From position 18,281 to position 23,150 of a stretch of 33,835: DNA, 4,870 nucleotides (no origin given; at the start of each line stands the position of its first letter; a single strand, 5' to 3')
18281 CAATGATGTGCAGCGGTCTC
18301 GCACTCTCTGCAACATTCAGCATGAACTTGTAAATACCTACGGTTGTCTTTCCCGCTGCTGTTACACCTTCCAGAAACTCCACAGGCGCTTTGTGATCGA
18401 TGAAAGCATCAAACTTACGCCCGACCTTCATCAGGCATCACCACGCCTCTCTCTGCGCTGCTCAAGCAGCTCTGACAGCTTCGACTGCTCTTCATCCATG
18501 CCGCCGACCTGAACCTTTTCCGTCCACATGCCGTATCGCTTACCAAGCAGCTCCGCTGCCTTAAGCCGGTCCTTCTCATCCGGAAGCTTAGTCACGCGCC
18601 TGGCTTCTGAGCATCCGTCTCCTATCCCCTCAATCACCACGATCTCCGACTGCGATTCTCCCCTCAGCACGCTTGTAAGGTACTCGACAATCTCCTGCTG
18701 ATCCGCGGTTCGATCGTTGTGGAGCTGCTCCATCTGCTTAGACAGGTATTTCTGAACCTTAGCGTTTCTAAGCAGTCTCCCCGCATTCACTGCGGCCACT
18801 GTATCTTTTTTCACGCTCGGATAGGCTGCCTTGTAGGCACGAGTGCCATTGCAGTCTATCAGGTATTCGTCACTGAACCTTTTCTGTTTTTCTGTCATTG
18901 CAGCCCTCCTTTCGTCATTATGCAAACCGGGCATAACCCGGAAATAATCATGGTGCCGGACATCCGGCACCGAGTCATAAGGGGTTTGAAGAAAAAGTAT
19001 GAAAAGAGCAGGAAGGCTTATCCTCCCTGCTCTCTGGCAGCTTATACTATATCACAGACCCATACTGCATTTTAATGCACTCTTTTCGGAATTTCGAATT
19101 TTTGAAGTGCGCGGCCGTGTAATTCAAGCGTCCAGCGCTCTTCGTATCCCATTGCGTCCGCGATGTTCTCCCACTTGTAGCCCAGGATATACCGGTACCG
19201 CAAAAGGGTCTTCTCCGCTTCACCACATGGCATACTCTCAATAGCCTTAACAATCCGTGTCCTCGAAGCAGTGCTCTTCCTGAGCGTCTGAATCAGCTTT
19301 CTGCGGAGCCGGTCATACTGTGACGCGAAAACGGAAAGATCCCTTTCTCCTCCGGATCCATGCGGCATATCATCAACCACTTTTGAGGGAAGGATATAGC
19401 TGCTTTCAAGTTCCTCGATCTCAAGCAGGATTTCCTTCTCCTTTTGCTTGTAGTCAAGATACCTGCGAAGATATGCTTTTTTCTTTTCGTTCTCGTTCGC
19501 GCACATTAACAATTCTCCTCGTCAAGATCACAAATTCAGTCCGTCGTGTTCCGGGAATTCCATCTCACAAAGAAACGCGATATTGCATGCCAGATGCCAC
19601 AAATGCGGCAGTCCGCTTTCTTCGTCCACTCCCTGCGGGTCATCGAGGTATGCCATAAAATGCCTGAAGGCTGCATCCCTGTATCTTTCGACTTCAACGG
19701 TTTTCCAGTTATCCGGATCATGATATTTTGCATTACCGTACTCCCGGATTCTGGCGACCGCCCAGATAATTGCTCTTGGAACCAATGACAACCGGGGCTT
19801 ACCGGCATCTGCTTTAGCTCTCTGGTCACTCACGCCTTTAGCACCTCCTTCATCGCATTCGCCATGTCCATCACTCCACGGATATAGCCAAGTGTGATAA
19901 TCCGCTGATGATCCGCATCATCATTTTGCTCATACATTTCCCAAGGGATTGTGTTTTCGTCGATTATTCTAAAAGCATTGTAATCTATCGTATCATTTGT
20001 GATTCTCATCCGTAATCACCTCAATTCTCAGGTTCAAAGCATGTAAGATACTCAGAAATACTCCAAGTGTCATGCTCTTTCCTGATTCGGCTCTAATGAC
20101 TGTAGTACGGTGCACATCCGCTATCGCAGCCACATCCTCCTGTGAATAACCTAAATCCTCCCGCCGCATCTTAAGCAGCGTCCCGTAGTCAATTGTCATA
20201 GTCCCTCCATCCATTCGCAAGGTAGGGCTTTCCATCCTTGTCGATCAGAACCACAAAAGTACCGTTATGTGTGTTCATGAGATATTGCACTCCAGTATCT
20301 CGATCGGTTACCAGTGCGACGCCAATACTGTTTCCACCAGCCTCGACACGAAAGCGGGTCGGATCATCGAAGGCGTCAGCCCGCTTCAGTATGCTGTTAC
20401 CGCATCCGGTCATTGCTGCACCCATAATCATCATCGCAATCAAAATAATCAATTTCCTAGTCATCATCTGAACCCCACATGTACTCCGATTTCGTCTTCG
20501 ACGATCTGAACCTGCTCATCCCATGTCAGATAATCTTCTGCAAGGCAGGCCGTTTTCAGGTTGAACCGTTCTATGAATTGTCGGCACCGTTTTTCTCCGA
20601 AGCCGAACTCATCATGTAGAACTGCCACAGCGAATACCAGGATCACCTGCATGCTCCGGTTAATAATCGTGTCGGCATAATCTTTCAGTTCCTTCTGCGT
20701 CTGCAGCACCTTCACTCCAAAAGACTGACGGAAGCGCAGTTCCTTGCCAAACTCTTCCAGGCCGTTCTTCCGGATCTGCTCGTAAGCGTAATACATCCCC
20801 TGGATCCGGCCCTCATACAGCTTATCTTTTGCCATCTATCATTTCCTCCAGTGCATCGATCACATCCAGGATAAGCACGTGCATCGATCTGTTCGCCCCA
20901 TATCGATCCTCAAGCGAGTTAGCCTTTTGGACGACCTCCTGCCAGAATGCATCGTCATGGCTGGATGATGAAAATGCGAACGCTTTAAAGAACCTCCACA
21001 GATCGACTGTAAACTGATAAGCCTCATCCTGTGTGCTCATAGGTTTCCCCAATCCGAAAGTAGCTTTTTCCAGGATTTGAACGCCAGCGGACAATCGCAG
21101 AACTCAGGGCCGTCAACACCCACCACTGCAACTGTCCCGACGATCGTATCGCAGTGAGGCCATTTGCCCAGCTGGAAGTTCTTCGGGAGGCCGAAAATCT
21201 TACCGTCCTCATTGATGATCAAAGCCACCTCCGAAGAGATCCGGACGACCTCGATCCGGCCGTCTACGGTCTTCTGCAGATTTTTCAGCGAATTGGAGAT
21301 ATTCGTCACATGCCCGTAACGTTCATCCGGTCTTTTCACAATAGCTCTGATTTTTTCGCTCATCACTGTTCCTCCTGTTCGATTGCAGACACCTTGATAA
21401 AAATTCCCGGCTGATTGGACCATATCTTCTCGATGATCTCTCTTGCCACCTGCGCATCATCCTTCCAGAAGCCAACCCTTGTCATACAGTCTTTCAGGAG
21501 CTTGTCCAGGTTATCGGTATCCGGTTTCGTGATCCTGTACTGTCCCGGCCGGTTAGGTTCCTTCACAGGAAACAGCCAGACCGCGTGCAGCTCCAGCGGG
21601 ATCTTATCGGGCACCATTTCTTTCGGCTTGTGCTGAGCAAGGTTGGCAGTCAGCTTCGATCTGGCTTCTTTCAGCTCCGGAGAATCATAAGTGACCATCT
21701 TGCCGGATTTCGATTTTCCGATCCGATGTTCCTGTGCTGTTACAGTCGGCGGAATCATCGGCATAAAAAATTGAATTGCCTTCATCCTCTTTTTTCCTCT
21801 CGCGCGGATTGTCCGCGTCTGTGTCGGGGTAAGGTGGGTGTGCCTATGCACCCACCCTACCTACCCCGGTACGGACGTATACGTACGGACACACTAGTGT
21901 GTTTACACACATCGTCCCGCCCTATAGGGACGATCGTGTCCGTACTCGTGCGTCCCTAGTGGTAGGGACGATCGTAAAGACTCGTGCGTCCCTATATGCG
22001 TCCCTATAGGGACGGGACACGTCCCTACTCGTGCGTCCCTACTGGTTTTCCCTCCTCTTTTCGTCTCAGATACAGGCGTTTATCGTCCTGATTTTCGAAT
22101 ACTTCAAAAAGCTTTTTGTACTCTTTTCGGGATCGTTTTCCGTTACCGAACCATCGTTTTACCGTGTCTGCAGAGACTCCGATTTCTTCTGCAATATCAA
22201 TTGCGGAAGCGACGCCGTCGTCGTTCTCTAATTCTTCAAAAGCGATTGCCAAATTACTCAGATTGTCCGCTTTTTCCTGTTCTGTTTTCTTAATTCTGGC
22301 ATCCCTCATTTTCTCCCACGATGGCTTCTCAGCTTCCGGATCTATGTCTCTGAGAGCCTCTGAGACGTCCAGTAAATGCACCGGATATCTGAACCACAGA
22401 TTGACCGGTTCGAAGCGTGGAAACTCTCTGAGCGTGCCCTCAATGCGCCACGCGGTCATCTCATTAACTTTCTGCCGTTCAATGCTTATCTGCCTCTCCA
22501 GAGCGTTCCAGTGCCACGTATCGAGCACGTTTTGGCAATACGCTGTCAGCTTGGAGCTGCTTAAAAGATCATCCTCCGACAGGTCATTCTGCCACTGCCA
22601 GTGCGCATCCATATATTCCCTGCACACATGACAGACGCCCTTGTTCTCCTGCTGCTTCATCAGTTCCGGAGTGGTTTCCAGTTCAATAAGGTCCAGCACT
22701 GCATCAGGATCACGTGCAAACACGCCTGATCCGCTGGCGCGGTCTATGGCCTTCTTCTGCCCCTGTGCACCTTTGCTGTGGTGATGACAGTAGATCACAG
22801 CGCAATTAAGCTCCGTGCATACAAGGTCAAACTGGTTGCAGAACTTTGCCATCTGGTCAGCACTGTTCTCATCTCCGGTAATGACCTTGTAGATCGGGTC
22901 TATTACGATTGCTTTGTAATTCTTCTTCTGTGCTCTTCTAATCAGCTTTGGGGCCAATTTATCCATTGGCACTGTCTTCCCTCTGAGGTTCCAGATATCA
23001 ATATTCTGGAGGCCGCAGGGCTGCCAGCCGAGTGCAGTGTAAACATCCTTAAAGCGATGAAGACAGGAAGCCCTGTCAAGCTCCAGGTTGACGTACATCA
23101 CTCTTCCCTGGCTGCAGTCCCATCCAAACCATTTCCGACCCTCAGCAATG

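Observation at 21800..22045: Dense array of GTCCC/GGGAC-centred palindromes and direct repeats between the primase-helicase and rusA (candidate phage origin)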

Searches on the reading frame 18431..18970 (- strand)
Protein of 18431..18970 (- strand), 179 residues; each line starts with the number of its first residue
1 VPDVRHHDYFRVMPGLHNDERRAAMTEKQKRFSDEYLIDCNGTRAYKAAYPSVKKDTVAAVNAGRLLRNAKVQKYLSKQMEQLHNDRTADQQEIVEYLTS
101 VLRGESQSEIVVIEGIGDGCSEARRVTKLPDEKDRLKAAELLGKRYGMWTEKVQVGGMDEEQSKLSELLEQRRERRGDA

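Call 6: search_protein_families(library=pfam, proteins=[window:18431-18970:-], max_evalue=0.01)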
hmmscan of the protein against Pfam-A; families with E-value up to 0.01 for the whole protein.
window:18431-18970:- (179 aa): 2 families
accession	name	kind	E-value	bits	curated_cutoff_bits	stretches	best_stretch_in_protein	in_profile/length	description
PF03592.21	Terminase_2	-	2.1e-29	103.4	26.1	1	25-155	1-137/141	Terminase small subunit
PF13207.12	AAA_17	-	0.0044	17.8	27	1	54-119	17-82/136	AAA domain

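Call 7: search_protein_families(library=phrogs, proteins=[window:18431-18970:-], max_evalue=0.001)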
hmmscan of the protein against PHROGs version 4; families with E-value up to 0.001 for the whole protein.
window:18431-18970:- (179 aa): 4 families
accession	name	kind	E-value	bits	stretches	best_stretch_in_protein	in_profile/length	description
phrog_51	-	head and packaging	6.3e-41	141.8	1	21-159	85-224/261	terminase small subunit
phrog_2606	-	head and packaging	5.5e-09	36.8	1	24-96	88-158/310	terminase small subunit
phrog_17390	-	unknown function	7.3e-07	29.9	1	24-85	2-60/69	-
phrog_5334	-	head and packaging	4.8e-05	24.6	1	23-158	15-122/162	terminase small subunit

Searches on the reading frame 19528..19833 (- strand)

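Call 72: search_protein_families(library=pfam, proteins=[window:19528-19833:-], max_evalue=0.01)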
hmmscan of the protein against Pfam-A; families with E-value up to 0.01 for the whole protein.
window:19528-19833:- (101 aa): 2 families
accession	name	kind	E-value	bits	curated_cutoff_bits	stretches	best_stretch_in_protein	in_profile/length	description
PF18909.5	dGTP_diPhyd_N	-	2.8e-25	88.6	27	1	3-93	2-91/99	dATP/dGTP diphosphohydrolase, N-terminal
PF15846.10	DUF4720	-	0.0023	18.2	27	1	28-70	11-52/96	Domain of unknown function (DUF4720)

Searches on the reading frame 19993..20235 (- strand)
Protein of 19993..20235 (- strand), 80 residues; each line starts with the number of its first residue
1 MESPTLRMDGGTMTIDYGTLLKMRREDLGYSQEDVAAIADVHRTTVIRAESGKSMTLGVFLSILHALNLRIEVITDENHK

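Call 72: search_protein_families(library=pfam, proteins=[window:19993-20235:-], max_evalue=0.01)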
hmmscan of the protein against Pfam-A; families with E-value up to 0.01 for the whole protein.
window:19993-20235:- (80 aa): 2 families
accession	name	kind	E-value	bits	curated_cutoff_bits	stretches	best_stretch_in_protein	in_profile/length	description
PF01381.28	HTH_3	-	3.1e-09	37.2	23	1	21-72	1-53/55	Helix-turn-helix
PF13560.12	HTH_31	-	5e-07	30.4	27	1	17-69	2-56/64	Helix-turn-helix domain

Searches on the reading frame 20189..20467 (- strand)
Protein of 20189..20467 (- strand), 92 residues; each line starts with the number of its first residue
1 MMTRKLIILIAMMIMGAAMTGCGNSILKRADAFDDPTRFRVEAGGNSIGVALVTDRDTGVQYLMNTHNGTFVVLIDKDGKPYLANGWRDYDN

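Call 72: search_protein_families(library=pfam, proteins=[window:20189-20467:-], max_evalue=0.01)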
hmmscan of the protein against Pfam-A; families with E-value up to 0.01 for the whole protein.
window:20189-20467:- (92 aa): 1 family
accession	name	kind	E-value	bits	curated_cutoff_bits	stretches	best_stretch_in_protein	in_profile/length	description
PF20037.4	DUF6440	-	1.5e-07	31.5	26.5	1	47-83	13-52/53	Family of unknown function (DUF6440)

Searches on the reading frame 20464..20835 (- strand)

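Call 6: search_protein_families(library=pfam, proteins=[window:20464-20835:-], max_evalue=0.01)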
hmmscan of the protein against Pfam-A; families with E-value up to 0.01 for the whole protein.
window:20464-20835:- (123 aa): 0 families

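Call 7: search_protein_families(library=phrogs, proteins=[window:20464-20835:-], max_evalue=0.001)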
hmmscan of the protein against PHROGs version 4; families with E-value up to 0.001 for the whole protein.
window:20464-20835:- (123 aa): 2 families
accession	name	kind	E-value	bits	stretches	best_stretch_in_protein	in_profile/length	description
phrog_17690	-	unknown function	7.5e-33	114.2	1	3-121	4-122/127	-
phrog_16126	-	unknown function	0.00095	20.2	0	47-107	41-103/122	-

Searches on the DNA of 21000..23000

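Call 9: search_rna_families(source=window, start=21000, end=23000, threshold=evalue, max_evalue=1)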
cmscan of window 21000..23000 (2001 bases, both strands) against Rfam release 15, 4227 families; matches with E-value up to 1: 1.
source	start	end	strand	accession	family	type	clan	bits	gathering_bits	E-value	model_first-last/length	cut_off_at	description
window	21811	21891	+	RF03971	mir-3572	Gene; miRNA;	-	19.4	100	0.84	1-86/86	no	mir-3572 microRNA precursor family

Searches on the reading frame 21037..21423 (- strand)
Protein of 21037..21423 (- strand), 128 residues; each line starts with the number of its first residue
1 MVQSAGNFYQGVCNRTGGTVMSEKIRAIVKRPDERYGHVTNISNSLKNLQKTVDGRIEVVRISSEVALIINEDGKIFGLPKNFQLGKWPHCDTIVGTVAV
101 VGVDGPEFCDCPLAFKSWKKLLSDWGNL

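Call 6: search_protein_families(library=pfam, proteins=[window:21037-21423:-], max_evalue=0.01)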
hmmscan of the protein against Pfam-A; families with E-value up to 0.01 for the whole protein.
window:21037-21423:- (128 aa): 1 family
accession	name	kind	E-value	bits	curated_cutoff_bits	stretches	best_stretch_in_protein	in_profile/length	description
PF12957.13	DUF3846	-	5.1e-17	62.4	27.5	1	25-112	1-91/103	Domain of unknown function (DUF3846)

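Call 7: search_protein_families(library=phrogs, proteins=[window:21037-21423:-], max_evalue=0.001)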
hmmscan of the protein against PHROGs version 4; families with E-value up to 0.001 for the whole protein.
window:21037-21423:- (128 aa): 2 families
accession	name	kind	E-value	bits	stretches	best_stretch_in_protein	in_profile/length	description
phrog_3777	-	unknown function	9.4e-14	52.1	1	21-111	2-104/127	-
phrog_18340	-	unknown function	4.9e-05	24.1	1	44-76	22-54/90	-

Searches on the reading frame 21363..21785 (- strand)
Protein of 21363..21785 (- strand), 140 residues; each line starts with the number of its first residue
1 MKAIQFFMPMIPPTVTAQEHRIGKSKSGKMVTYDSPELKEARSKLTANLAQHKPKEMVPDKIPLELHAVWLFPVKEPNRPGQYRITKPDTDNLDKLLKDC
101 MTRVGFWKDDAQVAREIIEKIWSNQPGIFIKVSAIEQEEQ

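Call 6: search_protein_families(library=pfam, proteins=[window:21363-21785:-], max_evalue=0.01)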
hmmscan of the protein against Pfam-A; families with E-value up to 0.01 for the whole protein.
window:21363-21785:- (140 aa): 1 family
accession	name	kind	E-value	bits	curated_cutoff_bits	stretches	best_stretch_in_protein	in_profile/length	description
PF05866.16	RusA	-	8e-24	85.1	22.8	1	12-132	3-123/124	Endodeoxyribonuclease RusA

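Call 7: search_protein_families(library=phrogs, proteins=[window:21363-21785:-], max_evalue=0.001)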
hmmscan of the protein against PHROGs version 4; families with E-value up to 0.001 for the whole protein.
window:21363-21785:- (140 aa): 4 families
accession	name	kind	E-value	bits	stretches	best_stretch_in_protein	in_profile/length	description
phrog_140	-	DNA, RNA and nucleotide metabolism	2.8e-32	113.2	1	2-139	37-172/219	RusA-like Holliday junction resolvase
phrog_34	-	DNA, RNA and nucleotide metabolism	5.1e-08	33.9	1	4-138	75-197/259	RusA-like Holliday junction resolvase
phrog_1532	-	unknown function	7.3e-07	29.8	1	89-138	25-75/80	-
phrog_3055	-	DNA, RNA and nucleotide metabolism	0.00037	20.9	1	76-133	150-209/233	RusA-like Holliday junction resolvase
